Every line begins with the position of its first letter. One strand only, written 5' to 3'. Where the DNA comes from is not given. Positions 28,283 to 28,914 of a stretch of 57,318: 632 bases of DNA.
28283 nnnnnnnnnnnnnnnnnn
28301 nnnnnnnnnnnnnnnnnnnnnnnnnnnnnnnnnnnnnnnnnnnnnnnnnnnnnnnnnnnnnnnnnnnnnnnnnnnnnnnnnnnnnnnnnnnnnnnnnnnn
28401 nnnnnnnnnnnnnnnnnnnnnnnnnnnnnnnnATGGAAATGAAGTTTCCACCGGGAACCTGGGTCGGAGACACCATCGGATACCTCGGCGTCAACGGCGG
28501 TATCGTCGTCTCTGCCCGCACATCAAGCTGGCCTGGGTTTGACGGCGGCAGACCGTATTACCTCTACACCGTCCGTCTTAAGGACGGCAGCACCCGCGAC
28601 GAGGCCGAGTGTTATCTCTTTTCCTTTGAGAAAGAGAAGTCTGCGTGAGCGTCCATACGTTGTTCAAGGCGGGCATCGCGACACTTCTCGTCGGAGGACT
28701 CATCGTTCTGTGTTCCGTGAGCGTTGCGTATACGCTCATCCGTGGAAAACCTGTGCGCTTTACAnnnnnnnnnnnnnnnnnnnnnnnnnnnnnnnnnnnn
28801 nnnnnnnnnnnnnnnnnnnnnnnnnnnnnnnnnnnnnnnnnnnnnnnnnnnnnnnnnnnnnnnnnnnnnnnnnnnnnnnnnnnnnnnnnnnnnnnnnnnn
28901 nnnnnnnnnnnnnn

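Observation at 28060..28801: Terminator-insulated small-ORF cassette beside tRNA-Glu: 68-aa protein, then 71-aa protein coupled to a 40-aa hydrophobic peptide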

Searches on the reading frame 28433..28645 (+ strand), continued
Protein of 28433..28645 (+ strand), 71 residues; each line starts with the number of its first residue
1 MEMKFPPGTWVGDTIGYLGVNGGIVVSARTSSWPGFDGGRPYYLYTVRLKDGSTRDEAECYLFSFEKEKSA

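Call 62: fold_search(model_id=the predicted structure, library=viral)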
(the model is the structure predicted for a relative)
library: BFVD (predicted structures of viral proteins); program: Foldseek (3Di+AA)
matches with E <= 10: 1361; with E <= 0.001: 0
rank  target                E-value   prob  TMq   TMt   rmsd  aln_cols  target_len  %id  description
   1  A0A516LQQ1            6.1e-03  1.00  0.63  0.68   3.5        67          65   18  (no name in the UniProt tables at hand)
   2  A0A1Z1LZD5            6.8e-03  1.00  0.59  0.62   3.4        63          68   27  DUF2158 domain-containing protein [Serratia phage X20]
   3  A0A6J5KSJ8            8.6e-03  1.00  0.62  0.60   3.6        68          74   22  Uncharacterized protein [uncultured Caudovirales phage]
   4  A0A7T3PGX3            1.2e-02  1.00  0.66  0.43   3.4        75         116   17  Uncharacterized protein [Achromobacter phage vB_AchrS_AchV4]
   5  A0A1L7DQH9            1.2e-02  1.00  0.61  0.19   4.6        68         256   25  Uncharacterized protein [Ralstonia phage RS-PII-1]
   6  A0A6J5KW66            1.3e-02  1.00  0.67  0.65   2.5        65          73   18  Uncharacterized protein [uncultured Caudovirales phage]
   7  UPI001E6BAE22         1.6e-02  1.00  0.65  0.70   3.7        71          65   21  (no name look-up for this kind of identifier)
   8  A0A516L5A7            1.6e-02  1.00  0.64  0.38   3.1        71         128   22  (no name in the UniProt tables at hand)
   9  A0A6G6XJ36            1.8e-02  1.00  0.58  0.58   3.6        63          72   16  (no name in the UniProt tables at hand)
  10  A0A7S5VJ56            1.8e-02  1.00  0.62  0.39   3.8        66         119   24  (no name in the UniProt tables at hand)
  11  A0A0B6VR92            2.5e-02  1.00  0.65  0.73   3.0        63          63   24  Uncharacterized protein [Edwardsiella phage PEi20]
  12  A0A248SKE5            2.5e-02  1.00  0.65  0.53   3.4        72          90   15  (no name in the UniProt tables at hand)
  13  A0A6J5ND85            2.5e-02  1.00  0.64  0.34   3.0        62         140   13  Uncharacterized protein [uncultured Caudovirales phage]
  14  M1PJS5                2.5e-02  1.00  0.65  0.08   6.6        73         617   18  (no name in the UniProt tables at hand)
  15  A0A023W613            3.3e-02  0.99  0.56  0.29   6.4        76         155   18  KOW domain-containing protein [Serratia phage PS2]
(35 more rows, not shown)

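Call 75: list_cluster_members(proteins=[P0009, P0007, P0010])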
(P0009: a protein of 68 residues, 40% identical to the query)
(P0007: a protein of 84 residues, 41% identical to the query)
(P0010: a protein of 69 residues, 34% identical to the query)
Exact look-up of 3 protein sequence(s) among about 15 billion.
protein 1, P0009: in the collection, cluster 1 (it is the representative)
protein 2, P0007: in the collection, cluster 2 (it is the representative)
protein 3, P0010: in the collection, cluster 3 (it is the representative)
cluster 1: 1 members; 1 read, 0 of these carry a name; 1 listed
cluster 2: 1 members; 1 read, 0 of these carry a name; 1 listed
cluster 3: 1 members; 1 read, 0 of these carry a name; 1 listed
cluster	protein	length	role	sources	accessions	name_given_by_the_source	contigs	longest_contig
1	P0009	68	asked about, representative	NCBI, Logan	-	-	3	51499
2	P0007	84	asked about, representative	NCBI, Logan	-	-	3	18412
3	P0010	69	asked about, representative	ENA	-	-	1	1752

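Call 81: search_solved_structures(query=L036:5666-5887:+, max_evalue=5)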
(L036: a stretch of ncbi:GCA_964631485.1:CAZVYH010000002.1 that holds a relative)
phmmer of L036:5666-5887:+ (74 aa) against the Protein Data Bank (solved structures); distinct sequences matched with E-value up to 5: 0.

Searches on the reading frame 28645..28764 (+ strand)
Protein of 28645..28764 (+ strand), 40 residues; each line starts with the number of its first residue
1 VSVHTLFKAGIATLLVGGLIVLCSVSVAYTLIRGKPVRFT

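Call 9: search_protein_families(library=pfam, proteins=[window:28645-28764:+], max_evalue=1)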
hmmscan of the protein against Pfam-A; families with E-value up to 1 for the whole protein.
window:28645-28764:+ (40 aa): 1 family
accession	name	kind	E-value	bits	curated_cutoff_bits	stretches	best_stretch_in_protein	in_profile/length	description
PF20485.3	DUF6724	-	0.3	11.4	27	1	8-27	14-33/64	Family of unknown function (DUF6724)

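Call 55: search_protein_families(library=phrogs, proteins=[window:28645-28764:+], max_evalue=1)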
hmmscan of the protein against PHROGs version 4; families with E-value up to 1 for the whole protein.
seq(40 aa): 0 families

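Call 56: search_protein_families(library=padloc, proteins=[window:28645-28764:+], max_evalue=1)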
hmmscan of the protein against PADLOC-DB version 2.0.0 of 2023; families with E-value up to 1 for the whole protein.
seq(40 aa): 0 families

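Call 57: search_protein_families(library=ncbifam, proteins=[window:28645-28764:+], max_evalue=1)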
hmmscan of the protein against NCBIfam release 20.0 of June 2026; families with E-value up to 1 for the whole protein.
seq(40 aa): 0 families

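Call 65: find_encoding_contigs(protein=window:28645-28764:+, flank=3000, max_places=10)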
Protein seq(40 aa) (40 aa): no gene with exactly this product is on record in the collection.

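Call 82: search_solved_structures(query=A4, max_evalue=5)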
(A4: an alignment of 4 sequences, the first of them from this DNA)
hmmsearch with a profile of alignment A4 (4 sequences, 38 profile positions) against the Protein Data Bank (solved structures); distinct sequences matched with E-value up to 5: 4.
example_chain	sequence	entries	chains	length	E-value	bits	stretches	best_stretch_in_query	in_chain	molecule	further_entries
9h4n_Q2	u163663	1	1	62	1.9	11.8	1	20-37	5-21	Large ribosomal subunit protein eL24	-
6ole_X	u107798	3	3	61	1.9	11.8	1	20-37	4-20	60S ribosomal protein L24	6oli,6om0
11he_24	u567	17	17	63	1.9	11.7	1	20-37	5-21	Ribosomal protein L24 | eL24 | Ribosomal protein eL24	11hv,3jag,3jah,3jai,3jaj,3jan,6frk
6swa_U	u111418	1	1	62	2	11.7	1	20-37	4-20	60S ribosomal protein L24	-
